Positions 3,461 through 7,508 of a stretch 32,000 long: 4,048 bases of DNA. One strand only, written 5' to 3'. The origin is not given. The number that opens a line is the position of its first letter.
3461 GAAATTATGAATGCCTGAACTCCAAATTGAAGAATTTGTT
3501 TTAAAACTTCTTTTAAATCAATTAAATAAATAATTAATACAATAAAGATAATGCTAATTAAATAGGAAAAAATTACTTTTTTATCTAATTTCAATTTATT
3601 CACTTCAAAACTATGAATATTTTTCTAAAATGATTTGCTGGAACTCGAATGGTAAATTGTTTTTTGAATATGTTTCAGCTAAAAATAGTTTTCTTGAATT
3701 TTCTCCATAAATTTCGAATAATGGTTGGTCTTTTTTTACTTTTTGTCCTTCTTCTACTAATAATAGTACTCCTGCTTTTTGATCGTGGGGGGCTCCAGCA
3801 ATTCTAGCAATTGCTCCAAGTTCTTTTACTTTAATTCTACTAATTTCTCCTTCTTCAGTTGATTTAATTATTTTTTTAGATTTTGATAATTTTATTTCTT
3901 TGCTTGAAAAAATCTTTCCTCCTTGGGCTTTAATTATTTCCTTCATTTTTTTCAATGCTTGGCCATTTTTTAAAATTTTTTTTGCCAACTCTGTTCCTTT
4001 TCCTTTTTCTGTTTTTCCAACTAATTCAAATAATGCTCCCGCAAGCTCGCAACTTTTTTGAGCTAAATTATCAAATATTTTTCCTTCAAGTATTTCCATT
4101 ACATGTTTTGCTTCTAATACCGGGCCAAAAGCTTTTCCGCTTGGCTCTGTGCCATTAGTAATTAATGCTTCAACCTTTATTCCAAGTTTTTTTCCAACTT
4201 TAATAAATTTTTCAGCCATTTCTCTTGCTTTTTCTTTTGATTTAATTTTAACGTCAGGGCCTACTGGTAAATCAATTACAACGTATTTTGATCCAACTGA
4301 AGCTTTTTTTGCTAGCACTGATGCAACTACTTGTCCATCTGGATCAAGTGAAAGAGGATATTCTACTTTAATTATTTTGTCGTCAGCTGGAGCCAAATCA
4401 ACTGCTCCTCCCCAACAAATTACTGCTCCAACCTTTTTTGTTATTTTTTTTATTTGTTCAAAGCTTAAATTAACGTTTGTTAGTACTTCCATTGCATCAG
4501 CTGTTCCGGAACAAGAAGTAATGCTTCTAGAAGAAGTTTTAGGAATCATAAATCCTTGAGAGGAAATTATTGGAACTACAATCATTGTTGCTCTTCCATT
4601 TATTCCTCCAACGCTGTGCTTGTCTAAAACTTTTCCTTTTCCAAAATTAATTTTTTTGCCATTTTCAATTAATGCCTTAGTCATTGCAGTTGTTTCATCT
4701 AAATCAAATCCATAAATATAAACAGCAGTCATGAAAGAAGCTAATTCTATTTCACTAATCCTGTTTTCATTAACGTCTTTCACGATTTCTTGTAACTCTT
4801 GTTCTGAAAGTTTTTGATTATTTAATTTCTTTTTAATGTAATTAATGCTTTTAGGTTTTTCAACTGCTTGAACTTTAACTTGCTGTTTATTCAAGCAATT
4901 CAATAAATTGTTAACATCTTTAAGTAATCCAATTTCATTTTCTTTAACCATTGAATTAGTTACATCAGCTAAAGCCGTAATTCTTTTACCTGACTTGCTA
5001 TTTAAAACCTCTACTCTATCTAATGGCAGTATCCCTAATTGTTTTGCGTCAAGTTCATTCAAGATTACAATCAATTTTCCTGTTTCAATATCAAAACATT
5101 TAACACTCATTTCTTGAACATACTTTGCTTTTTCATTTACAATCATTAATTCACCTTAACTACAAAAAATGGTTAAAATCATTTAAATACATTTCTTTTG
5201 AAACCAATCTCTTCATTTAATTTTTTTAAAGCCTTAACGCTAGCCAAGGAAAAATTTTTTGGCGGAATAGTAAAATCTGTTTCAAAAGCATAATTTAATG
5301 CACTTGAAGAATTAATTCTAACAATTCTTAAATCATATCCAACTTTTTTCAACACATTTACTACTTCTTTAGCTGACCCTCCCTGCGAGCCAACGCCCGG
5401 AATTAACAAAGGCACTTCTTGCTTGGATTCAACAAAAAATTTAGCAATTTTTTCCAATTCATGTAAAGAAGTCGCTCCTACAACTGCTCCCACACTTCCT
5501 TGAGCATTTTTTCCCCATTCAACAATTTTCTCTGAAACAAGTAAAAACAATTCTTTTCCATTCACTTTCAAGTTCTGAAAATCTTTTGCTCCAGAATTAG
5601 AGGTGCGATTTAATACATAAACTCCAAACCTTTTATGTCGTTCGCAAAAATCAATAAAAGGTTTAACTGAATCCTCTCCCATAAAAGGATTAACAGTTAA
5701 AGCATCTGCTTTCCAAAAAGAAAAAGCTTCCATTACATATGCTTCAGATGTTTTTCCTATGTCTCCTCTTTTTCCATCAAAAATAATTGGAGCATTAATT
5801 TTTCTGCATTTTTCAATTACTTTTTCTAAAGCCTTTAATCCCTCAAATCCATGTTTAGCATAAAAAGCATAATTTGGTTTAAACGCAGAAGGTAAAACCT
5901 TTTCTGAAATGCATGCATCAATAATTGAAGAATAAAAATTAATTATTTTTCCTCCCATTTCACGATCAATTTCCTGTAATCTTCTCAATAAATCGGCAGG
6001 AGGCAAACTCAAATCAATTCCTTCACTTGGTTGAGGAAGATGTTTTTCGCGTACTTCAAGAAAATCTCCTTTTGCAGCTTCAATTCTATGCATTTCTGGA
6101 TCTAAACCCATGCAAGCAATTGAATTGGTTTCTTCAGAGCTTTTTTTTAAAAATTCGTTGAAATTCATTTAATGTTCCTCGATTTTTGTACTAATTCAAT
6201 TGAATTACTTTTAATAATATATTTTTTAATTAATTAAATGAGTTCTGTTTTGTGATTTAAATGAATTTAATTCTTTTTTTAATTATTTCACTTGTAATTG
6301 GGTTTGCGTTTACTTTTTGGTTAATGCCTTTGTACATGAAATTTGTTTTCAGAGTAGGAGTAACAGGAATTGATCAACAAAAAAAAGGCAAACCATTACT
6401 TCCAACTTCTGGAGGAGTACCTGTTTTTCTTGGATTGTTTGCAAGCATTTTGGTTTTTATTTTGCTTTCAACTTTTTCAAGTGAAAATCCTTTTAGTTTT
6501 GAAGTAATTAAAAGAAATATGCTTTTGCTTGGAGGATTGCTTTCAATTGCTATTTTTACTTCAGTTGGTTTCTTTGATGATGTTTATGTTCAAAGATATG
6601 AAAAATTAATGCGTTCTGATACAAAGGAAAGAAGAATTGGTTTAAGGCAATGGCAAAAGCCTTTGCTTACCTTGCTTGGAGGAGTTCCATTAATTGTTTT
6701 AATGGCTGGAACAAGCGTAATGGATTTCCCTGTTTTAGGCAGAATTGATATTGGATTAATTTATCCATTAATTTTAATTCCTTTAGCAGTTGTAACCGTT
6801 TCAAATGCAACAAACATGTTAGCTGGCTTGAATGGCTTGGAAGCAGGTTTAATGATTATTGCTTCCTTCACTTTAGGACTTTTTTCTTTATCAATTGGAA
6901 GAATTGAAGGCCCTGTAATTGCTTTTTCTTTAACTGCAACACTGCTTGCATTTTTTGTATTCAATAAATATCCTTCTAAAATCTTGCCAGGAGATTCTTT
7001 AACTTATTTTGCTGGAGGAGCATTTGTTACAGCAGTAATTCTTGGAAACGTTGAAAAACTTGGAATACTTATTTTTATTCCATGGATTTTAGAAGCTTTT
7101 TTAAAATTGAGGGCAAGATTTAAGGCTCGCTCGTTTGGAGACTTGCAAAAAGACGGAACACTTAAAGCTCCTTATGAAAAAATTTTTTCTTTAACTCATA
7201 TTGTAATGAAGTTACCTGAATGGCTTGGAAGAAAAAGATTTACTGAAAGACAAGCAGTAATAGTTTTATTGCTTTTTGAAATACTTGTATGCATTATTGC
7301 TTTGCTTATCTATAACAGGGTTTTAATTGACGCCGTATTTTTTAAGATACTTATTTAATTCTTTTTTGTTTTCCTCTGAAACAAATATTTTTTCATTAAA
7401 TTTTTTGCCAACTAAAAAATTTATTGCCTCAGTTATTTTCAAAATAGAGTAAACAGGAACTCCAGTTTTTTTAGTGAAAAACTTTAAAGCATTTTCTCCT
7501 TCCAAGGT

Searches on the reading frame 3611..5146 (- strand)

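Call 89: search_protein_families(library=pfam, proteins=[window:3611-5146:-], max_evalue=0.0001)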
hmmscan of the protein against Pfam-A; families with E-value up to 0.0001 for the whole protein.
window:3611-5146:- (511 aa): 3 families
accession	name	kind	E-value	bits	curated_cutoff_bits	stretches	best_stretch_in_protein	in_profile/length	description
PF02885.22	Glycos_trans_3N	-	3.7e-15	55.9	26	1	102-163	2-63/63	Glycosyl transferase family, helical bundle domain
PF00591.27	Glycos_transf_3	-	2.1e-08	34.6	27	1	171-346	2-193/253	Glycosyl transferase family, a/b domain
PF07831.19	PYNP_C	-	8.5e-08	32.2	27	1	435-489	2-63/75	Pyrimidine nucleoside phosphorylase C-terminal domain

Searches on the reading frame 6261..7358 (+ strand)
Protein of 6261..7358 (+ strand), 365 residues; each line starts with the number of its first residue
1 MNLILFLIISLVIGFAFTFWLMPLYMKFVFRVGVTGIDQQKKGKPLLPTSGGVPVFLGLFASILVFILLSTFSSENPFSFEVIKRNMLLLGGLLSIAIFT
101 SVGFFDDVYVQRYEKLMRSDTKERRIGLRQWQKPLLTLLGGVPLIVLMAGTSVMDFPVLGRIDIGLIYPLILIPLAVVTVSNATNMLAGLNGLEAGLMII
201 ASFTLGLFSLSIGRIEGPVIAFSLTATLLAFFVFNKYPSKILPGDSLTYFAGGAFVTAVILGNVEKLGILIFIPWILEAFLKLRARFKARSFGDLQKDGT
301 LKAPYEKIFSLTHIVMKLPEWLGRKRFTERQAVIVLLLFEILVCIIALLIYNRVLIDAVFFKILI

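Call 89: search_protein_families(library=pfam, proteins=[window:6261-7358:+], max_evalue=0.0001)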
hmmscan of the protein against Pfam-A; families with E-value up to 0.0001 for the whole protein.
window:6261-7358:+ (365 aa): 1 family
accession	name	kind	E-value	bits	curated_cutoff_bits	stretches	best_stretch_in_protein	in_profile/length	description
PF00953.26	Glycos_transf_4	-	2e-31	109.6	27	1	91-262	3-159/160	Glycosyl transferase family 4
